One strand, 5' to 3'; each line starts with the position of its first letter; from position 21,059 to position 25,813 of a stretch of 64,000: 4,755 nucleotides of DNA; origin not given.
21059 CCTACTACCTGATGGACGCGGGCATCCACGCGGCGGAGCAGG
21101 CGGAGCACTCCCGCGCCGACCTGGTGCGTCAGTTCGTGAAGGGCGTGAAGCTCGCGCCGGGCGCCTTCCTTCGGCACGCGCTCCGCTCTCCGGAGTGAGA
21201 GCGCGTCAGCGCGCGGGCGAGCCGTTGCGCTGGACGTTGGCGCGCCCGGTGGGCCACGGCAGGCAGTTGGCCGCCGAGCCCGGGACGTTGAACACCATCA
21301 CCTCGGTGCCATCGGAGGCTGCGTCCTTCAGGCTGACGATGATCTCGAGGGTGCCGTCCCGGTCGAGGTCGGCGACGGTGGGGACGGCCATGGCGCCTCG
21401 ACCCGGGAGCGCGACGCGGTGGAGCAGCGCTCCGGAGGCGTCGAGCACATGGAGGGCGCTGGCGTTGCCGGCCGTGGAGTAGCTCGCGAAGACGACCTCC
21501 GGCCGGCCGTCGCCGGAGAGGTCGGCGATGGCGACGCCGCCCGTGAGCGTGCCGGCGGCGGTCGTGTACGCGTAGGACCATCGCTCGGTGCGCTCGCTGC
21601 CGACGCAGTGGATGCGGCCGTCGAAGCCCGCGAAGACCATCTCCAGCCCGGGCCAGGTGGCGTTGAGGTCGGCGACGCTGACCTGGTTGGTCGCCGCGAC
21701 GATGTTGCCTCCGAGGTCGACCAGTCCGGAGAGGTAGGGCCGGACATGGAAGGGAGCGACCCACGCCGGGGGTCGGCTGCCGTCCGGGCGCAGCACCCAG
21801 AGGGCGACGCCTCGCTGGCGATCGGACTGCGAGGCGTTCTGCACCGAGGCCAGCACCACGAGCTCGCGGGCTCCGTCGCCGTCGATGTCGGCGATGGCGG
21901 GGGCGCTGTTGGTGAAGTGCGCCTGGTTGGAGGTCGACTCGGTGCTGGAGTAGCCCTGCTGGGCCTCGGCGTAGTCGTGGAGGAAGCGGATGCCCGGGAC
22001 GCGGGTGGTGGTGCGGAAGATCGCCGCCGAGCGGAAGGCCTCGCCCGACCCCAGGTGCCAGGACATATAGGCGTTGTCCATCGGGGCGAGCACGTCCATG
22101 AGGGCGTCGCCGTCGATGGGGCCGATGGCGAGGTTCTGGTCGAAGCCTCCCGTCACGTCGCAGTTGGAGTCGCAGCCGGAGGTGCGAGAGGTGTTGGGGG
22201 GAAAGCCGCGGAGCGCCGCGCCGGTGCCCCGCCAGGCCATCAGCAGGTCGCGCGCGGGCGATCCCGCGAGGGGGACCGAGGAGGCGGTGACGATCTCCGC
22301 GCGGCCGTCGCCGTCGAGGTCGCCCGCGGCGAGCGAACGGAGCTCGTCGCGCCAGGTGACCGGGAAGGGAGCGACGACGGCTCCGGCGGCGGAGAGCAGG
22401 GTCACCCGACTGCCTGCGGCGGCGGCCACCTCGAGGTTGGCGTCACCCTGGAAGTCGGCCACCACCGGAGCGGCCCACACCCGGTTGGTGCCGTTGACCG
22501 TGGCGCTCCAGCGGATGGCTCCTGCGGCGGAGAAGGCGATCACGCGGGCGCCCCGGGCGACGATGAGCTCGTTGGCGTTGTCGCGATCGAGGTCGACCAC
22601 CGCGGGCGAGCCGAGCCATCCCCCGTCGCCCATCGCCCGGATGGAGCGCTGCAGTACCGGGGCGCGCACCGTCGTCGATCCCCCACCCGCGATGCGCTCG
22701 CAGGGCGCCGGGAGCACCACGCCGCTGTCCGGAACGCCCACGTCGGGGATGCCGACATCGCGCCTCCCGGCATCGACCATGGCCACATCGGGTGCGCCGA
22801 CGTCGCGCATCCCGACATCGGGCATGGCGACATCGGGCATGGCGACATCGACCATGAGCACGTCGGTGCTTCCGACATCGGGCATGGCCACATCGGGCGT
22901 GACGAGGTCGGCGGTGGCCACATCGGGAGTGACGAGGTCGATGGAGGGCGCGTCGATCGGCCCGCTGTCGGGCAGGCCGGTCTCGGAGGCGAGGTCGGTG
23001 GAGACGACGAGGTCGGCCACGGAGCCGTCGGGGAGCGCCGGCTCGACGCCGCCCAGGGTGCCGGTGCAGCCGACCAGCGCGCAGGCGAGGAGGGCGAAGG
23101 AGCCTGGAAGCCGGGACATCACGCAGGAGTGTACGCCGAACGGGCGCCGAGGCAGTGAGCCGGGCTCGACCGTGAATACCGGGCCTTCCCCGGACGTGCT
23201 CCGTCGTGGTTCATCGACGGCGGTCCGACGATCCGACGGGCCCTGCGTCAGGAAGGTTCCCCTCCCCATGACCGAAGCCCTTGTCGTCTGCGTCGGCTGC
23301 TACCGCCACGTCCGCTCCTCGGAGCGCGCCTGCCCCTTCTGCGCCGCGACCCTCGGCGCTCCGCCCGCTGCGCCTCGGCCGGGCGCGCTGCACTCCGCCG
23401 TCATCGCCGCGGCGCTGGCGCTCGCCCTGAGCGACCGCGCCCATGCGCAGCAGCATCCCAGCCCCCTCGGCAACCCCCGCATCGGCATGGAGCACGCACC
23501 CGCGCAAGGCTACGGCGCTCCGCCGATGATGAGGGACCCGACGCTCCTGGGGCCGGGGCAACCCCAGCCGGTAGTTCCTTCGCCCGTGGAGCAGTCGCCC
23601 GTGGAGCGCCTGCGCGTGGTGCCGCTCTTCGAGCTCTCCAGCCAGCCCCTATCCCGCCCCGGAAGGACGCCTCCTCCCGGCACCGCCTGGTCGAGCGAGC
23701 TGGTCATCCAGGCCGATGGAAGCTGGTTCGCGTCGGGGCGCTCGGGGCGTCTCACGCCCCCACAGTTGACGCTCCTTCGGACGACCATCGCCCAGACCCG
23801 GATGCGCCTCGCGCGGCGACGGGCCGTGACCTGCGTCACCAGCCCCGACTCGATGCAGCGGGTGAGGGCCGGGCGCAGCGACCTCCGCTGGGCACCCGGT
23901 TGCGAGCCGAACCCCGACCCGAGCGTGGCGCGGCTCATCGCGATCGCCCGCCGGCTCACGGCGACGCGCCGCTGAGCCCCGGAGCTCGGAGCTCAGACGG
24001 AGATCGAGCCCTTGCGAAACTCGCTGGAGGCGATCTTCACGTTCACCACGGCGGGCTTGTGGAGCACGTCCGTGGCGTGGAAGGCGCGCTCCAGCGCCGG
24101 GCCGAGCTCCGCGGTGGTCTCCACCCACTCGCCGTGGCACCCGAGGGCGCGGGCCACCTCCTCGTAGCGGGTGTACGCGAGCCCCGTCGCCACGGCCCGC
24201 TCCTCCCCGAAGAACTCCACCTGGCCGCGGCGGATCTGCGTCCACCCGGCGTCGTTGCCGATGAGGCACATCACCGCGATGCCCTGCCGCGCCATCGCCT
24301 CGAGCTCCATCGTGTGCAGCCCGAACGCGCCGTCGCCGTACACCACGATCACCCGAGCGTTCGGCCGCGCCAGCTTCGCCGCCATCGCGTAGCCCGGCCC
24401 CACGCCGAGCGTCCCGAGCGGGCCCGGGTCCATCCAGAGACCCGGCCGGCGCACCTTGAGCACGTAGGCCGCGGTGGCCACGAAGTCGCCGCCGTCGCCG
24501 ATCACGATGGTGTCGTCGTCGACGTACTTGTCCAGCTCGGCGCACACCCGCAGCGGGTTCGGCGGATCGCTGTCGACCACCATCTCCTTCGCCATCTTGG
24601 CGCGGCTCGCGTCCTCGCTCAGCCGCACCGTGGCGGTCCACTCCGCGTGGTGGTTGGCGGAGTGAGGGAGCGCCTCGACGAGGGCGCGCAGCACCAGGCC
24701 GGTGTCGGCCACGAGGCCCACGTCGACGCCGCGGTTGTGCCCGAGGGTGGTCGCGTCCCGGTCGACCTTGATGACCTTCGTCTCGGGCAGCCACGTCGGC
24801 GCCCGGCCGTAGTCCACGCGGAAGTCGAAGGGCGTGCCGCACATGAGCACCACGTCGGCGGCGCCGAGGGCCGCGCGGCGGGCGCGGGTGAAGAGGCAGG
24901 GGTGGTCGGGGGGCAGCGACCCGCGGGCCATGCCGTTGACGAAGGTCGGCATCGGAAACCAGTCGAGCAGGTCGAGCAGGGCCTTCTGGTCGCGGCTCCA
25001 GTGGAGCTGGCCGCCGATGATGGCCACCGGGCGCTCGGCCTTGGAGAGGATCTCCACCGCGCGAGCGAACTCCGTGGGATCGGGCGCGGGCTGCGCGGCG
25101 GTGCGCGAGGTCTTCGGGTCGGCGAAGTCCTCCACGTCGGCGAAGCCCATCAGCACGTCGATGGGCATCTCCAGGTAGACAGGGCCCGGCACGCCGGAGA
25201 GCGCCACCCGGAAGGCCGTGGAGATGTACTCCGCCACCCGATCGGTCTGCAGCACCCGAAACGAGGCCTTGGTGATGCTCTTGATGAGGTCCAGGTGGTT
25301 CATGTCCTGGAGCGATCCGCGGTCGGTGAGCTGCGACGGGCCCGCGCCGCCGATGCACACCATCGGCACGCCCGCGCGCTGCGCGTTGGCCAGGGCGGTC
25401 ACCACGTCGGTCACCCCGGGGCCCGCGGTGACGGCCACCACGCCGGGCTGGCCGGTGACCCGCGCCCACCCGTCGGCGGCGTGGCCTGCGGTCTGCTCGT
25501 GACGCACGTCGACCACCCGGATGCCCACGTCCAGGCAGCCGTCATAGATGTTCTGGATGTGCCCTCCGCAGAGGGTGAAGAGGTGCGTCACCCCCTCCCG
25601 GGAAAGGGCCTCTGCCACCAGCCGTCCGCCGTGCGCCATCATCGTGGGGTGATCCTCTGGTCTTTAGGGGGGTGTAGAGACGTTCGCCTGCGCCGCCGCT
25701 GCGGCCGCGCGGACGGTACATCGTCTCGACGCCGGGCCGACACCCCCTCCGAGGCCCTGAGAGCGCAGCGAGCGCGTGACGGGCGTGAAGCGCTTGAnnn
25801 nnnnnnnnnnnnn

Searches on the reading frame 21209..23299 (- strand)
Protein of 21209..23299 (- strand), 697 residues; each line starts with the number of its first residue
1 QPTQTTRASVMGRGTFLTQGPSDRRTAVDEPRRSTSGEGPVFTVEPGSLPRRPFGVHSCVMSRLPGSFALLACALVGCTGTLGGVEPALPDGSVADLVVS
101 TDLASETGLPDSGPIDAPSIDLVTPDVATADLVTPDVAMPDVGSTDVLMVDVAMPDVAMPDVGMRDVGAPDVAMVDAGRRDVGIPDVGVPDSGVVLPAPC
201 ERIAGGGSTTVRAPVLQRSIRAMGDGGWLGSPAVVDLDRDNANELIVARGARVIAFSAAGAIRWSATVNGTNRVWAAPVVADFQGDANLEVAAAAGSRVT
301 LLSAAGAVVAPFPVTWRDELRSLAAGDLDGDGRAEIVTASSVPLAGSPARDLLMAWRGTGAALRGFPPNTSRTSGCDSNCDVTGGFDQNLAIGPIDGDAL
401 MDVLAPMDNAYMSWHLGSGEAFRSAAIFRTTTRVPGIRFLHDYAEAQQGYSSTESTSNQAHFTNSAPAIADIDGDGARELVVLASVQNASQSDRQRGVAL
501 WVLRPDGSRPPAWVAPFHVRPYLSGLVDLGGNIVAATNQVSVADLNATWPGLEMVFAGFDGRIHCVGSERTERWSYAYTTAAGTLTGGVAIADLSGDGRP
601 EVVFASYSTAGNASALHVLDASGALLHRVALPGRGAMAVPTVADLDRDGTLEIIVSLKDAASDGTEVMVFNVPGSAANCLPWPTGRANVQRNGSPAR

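Call 55: search_protein_families(library=pfam, max_evalue=0.00001, proteins=[window:21209-23299:-])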
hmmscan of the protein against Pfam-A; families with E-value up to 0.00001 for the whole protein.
window:21209-23299:- (697 aa): 2 families
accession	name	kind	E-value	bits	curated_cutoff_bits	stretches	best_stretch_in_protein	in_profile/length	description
PF13517.12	FG-GAP_3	-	2.2e-20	73.4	26.9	1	593-655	1-61/61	FG-GAP-like repeat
PF01839.29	FG-GAP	-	7.7e-09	35.7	22.1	0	321-340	3-22/37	FG-GAP repeat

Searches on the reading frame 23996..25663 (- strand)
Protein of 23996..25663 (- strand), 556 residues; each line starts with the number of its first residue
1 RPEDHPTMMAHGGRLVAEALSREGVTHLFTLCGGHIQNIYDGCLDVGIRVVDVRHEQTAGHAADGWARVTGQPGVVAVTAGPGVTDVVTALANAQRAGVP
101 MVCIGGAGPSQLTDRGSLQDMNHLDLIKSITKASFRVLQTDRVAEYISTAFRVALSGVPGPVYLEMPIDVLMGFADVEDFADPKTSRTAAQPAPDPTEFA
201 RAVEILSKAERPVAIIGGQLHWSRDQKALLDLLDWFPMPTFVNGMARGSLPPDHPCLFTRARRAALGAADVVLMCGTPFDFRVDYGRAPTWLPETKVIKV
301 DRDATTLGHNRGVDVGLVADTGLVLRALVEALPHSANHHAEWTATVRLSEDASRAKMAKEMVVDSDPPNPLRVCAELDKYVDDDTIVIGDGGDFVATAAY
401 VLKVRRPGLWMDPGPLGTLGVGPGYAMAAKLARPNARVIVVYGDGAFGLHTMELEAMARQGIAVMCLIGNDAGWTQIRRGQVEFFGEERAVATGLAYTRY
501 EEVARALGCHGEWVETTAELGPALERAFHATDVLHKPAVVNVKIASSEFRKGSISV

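Call 55: search_protein_families(library=pfam, max_evalue=0.00001, proteins=[window:23996-25663:-])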
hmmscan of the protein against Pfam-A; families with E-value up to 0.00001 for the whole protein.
window:23996-25663:- (556 aa): 3 families
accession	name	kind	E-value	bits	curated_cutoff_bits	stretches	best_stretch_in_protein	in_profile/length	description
PF02776.23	TPP_enzyme_N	-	5.2e-38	129.9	26.8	1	11-123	2-116/119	Thiamine pyrophosphate enzyme, N-terminal TPP binding domain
PF02775.26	TPP_enzyme_C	-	1.9e-28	99.6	21.9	1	390-541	1-150/151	Thiamine pyrophosphate enzyme, C-terminal TPP binding domain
PF00205.28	TPP_enzyme_M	-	3.5e-27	95.2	30.4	1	200-328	2-137/137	Thiamine pyrophosphate enzyme, central domain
